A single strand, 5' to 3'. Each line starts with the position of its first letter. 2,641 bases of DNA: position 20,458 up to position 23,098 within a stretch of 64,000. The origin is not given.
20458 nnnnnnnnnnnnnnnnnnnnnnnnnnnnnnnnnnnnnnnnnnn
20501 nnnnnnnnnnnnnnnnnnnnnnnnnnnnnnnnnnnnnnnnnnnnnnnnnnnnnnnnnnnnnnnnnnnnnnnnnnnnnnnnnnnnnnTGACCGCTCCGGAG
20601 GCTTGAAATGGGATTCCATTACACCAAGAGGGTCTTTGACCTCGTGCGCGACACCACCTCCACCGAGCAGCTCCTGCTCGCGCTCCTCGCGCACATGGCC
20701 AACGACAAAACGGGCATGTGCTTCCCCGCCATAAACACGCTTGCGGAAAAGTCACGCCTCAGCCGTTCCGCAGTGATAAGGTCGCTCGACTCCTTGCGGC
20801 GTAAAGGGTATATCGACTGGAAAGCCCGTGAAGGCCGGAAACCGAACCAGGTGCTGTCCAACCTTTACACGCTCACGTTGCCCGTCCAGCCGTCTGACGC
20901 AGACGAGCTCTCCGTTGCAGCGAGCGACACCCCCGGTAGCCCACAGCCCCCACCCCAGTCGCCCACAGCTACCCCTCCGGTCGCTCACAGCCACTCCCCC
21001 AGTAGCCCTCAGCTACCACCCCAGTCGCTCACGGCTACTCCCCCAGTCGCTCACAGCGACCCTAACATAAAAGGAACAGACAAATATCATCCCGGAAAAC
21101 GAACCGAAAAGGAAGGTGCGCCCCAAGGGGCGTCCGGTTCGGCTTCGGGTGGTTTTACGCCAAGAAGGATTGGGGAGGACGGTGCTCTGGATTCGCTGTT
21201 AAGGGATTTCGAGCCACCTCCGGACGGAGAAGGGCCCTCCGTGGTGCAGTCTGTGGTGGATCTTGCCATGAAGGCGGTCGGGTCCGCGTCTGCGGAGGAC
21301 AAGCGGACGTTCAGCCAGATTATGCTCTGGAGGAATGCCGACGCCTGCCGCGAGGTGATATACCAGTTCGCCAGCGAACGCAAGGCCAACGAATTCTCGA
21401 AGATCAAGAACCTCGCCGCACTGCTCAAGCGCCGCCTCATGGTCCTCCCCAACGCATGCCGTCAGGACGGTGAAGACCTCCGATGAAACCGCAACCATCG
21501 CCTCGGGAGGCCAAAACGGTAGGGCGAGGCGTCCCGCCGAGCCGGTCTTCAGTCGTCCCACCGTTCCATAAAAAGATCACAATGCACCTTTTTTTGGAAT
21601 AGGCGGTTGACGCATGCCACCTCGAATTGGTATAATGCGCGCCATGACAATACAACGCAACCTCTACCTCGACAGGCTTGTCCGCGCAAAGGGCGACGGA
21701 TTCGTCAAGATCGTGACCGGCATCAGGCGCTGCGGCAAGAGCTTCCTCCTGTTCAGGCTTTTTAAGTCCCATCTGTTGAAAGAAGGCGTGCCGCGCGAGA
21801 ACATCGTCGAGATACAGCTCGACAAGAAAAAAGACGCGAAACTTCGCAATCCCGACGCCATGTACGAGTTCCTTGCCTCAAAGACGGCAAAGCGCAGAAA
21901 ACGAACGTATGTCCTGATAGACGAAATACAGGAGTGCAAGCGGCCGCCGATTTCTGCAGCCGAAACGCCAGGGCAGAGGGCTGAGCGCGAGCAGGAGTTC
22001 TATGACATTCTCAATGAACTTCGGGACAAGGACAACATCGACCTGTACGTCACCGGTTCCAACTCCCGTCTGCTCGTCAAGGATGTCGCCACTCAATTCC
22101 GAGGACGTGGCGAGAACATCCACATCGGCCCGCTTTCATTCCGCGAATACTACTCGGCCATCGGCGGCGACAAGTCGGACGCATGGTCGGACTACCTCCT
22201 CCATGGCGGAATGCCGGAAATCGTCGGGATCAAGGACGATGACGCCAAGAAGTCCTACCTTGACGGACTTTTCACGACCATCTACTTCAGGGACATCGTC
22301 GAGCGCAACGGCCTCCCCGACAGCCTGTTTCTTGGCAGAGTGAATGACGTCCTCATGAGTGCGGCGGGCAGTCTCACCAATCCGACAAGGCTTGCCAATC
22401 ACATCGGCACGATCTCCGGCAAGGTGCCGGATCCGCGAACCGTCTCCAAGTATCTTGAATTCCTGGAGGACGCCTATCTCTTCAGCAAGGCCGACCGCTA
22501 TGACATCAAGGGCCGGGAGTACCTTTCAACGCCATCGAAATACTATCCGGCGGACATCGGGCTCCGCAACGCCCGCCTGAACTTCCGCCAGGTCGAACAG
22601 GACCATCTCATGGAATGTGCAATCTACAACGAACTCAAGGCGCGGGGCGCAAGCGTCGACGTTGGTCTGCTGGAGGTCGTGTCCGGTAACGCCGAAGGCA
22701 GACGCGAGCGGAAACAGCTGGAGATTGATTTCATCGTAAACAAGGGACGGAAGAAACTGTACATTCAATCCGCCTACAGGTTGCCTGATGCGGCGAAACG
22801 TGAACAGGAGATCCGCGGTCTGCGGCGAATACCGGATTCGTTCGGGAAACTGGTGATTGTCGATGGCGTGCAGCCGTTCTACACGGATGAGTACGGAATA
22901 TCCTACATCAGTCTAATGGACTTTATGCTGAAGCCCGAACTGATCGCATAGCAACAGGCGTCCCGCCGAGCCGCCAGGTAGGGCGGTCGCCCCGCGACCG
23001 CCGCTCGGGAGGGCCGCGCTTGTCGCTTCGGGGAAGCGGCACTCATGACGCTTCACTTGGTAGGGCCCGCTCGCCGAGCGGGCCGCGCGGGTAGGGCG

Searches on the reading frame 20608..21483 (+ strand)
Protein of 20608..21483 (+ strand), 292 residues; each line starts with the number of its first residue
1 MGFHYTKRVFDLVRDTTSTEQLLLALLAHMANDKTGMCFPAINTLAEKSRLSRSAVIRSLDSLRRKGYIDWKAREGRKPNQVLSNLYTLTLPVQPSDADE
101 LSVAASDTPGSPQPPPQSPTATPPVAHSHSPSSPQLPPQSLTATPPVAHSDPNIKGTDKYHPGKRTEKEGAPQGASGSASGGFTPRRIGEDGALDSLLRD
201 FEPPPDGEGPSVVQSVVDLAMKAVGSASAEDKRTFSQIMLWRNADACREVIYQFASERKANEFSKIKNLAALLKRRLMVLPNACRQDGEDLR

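Call 61: search_protein_families(library=pfam, proteins=[window:20608-21483:+], max_evalue=0.001)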
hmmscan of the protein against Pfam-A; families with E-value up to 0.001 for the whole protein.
window:20608-21483:+ (292 aa): 4 families
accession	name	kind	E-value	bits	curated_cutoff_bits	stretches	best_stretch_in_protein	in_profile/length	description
PF13730.12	HTH_36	-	2.7e-11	43.5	25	1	18-69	5-55/55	Helix-turn-helix domain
PF21984.2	DnaD_N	-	2.2e-05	25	27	1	23-90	19-84/101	DnaD N-terminal domain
PF01726.22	LexA_DNA_bind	-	0.00041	20.5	23.7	1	33-77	20-64/65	LexA DNA binding domain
PF15977.11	HTH_46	-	0.00095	19.6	29.3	0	41-72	25-56/68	Winged helix-turn-helix DNA binding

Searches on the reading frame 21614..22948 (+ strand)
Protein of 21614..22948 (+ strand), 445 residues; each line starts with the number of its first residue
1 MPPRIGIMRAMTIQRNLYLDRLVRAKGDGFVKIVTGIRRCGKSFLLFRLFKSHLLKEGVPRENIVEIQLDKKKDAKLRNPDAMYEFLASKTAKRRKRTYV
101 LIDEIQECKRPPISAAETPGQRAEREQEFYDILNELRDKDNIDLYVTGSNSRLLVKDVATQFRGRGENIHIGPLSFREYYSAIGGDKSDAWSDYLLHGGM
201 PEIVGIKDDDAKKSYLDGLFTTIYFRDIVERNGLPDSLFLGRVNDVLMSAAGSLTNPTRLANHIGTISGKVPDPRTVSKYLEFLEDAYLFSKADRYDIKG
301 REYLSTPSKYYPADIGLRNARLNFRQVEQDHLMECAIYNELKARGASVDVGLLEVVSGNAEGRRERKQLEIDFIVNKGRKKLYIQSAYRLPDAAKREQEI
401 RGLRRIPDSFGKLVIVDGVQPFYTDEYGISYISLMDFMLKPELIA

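Call 61: search_protein_families(library=pfam, proteins=[window:21614-22948:+], max_evalue=0.001)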
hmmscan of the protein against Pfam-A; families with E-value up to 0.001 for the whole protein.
window:21614-22948:+ (445 aa): 2 families
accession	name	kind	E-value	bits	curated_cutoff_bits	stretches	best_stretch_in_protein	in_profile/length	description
PF13173.12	AAA_14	-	1.3e-29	103.3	27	1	31-179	4-128/129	AAA domain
PF13635.12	DUF4143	-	3.5e-12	46.8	28.1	1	226-385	2-156/160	Domain of unknown function (DUF4143)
